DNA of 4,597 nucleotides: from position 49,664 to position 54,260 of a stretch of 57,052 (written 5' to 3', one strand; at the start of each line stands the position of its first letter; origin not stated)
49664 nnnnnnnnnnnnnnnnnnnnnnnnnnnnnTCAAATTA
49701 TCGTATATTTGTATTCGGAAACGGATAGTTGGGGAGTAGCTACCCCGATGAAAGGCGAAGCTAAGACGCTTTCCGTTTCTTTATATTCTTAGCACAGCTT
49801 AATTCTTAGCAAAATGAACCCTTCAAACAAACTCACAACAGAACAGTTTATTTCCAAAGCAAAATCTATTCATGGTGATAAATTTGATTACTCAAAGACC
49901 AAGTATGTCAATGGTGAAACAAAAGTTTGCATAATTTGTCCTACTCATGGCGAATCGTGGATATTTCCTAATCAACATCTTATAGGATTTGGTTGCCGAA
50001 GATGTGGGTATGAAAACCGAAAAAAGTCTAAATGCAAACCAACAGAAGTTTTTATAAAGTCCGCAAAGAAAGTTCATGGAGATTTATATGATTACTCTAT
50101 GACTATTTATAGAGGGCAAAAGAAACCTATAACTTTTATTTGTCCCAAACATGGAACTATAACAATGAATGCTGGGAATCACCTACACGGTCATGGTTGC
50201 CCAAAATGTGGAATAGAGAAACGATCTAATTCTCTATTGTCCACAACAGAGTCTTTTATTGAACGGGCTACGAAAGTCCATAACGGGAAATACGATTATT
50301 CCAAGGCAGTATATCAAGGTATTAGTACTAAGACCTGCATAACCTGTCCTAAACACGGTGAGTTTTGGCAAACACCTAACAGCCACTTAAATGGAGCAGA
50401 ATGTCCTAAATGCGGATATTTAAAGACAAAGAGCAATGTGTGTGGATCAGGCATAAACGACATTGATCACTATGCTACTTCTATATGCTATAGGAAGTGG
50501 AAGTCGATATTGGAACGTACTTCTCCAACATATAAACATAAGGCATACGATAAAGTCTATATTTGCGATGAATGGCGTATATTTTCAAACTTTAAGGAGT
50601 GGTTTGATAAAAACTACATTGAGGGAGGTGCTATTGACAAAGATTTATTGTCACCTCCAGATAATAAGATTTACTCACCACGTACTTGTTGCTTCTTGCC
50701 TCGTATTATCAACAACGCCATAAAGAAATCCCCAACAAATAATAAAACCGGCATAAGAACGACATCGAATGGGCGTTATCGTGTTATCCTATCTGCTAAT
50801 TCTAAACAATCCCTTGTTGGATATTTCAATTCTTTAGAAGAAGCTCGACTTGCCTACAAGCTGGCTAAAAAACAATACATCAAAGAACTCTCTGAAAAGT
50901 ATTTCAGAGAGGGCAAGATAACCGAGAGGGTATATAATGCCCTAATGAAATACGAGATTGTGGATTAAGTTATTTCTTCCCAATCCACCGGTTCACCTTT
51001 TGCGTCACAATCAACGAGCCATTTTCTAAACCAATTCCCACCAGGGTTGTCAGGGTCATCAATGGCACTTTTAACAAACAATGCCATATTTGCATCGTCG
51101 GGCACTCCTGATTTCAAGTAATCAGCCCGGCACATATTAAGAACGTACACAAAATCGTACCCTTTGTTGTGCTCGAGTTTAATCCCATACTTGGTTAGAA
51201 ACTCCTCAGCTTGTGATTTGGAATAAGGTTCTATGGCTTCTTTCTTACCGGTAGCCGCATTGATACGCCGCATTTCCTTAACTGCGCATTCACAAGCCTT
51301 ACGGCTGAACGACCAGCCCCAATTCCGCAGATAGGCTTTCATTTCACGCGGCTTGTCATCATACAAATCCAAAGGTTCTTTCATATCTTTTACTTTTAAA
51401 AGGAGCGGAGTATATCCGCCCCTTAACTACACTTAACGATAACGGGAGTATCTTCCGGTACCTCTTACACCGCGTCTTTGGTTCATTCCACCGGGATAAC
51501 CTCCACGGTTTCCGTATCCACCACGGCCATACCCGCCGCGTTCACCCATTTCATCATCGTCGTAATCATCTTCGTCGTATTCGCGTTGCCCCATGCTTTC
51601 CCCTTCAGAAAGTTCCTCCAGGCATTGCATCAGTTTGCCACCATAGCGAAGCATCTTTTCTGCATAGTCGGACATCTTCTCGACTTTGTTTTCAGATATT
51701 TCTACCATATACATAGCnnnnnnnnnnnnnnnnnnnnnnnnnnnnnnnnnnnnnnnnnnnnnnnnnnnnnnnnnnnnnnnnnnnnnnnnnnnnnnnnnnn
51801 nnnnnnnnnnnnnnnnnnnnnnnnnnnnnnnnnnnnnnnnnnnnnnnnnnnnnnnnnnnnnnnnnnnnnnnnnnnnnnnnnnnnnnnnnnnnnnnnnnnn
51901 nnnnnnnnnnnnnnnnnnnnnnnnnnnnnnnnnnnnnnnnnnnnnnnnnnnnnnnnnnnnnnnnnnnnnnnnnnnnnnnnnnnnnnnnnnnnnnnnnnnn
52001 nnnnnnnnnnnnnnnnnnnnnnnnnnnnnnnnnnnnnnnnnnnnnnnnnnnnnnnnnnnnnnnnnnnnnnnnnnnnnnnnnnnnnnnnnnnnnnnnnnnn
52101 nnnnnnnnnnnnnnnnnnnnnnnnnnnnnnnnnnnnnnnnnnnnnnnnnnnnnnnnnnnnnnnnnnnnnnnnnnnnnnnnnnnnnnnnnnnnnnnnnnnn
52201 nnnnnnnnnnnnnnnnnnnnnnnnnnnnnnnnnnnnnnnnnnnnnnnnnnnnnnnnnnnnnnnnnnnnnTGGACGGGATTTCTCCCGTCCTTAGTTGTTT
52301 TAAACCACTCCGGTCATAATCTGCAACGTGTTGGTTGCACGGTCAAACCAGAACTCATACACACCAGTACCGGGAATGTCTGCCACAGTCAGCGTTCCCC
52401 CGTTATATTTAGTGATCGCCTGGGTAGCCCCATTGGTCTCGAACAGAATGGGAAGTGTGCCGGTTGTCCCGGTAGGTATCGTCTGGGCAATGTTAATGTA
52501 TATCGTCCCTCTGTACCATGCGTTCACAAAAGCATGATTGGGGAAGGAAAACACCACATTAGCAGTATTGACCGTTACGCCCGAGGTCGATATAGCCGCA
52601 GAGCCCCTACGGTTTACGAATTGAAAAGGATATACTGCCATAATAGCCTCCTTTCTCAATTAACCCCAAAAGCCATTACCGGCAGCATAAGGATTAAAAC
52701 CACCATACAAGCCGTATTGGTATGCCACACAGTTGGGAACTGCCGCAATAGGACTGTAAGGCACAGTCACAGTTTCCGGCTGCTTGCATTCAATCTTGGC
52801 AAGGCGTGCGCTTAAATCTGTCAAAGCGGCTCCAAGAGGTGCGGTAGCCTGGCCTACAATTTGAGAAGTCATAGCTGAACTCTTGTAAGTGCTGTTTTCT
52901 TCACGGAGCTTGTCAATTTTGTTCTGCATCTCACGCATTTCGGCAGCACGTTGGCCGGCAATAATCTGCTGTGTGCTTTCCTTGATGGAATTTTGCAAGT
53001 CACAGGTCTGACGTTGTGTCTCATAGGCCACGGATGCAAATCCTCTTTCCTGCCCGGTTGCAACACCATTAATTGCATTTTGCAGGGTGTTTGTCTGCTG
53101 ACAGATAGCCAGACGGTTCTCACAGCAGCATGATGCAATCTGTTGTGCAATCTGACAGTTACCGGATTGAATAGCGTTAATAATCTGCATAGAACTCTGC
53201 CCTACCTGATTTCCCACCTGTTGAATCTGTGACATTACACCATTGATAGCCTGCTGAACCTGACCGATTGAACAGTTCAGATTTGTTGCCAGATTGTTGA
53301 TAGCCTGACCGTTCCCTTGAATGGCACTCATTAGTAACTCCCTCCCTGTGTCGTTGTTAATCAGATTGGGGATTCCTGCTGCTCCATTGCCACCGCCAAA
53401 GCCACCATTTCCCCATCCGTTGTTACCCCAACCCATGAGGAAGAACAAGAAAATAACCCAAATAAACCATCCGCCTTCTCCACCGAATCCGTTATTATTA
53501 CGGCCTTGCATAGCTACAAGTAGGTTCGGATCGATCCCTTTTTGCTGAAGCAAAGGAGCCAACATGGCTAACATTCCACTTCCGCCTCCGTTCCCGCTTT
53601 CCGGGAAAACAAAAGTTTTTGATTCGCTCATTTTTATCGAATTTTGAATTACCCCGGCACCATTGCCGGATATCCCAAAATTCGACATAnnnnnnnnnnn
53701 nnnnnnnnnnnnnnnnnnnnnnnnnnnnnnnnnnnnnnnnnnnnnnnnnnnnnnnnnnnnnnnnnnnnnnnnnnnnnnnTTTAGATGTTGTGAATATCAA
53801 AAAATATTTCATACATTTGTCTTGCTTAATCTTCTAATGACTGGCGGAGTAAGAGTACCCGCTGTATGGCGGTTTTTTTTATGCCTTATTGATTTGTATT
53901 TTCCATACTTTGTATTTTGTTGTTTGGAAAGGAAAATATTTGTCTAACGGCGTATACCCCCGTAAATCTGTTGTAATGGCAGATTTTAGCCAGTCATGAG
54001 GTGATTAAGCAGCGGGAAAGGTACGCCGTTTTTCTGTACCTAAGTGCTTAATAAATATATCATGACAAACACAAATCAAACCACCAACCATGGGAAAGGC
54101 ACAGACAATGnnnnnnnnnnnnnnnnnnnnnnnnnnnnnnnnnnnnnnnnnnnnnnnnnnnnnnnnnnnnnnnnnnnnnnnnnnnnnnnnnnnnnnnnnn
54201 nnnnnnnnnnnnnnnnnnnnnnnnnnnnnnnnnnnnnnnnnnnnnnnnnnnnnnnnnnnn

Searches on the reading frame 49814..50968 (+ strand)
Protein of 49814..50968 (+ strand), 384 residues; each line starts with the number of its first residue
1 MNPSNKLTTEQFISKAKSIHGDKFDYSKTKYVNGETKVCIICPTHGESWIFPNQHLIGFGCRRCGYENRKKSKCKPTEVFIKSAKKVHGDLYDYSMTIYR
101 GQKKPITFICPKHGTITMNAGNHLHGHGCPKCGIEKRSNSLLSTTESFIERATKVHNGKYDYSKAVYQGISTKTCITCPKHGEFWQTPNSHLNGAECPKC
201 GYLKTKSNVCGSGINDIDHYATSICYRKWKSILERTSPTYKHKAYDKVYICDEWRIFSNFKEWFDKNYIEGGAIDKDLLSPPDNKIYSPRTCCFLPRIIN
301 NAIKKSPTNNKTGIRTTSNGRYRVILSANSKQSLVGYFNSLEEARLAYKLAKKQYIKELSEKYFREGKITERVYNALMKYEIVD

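Call 56: search_protein_families(library=phrogs, proteins=[window:49814-50968:+], max_evalue=0.00001)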
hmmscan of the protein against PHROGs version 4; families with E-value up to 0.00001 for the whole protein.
window:49814-50968:+ (384 aa): 7 families
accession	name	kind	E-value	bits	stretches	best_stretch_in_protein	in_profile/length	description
phrog_953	-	DNA, RNA and nucleotide metabolism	7.1e-50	171.5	1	201-380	191-384/420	HNH endonuclease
phrog_559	-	DNA, RNA and nucleotide metabolism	5.6e-44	151.9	2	4-201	120-304/607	HNH endonuclease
phrog_681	-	DNA, RNA and nucleotide metabolism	1.2e-39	137.4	1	6-204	237-432/576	endonuclease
phrog_4605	-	unknown function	4.5e-33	115.3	3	147-201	51-106/151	-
phrog_374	-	DNA, RNA and nucleotide metabolism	2.5e-32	113.4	1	204-382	267-433/617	HNH endonuclease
phrog_2081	-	DNA, RNA and nucleotide metabolism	6.3e-12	46.4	1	129-320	13-210/433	HNH endonuclease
phrog_99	-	DNA, RNA and nucleotide metabolism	1.7e-08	35.5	1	300-369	201-273/383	HNH endonuclease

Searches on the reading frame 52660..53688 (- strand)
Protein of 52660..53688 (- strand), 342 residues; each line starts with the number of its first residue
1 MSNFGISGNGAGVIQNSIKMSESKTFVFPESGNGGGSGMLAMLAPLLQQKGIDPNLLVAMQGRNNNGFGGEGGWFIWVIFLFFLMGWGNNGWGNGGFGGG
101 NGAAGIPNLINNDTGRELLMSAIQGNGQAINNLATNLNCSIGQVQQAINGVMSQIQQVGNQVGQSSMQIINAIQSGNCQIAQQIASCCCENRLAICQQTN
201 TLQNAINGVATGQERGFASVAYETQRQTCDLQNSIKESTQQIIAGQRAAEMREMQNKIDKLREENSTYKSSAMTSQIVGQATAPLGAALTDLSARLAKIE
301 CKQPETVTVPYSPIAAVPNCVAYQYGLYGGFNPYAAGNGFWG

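Call 56: search_protein_families(library=phrogs, proteins=[window:52660-53688:-], max_evalue=0.00001)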
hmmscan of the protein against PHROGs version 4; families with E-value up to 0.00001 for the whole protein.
window:52660-53688:- (342 aa): 1 family
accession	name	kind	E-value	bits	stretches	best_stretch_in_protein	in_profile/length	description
phrog_16490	-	unknown function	6.1e-44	151.8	1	50-342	8-286/286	-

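Call 82: search_protein_families(library=pfam, proteins=[window:52660-53688:-], max_evalue=0.001)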
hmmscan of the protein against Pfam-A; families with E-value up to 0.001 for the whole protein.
window:52660-53688:- (342 aa): 0 families

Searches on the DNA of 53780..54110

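Call 73: search_rna_families(source=window, start=53780, end=54110, threshold=evalue, max_evalue=10)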
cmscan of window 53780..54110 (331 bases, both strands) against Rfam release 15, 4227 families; matches with E-value up to 10: 2.
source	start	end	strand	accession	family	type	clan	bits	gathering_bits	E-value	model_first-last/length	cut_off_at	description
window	53990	54053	-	RF02996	int-alpA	Gene; sRNA;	-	12.1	35.8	7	1-71/71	no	int-alpA RNA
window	53792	53879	+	RF01394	isrK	Gene; sRNA;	-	10.2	50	9.4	1-77/77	no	isrK Hfq binding RNA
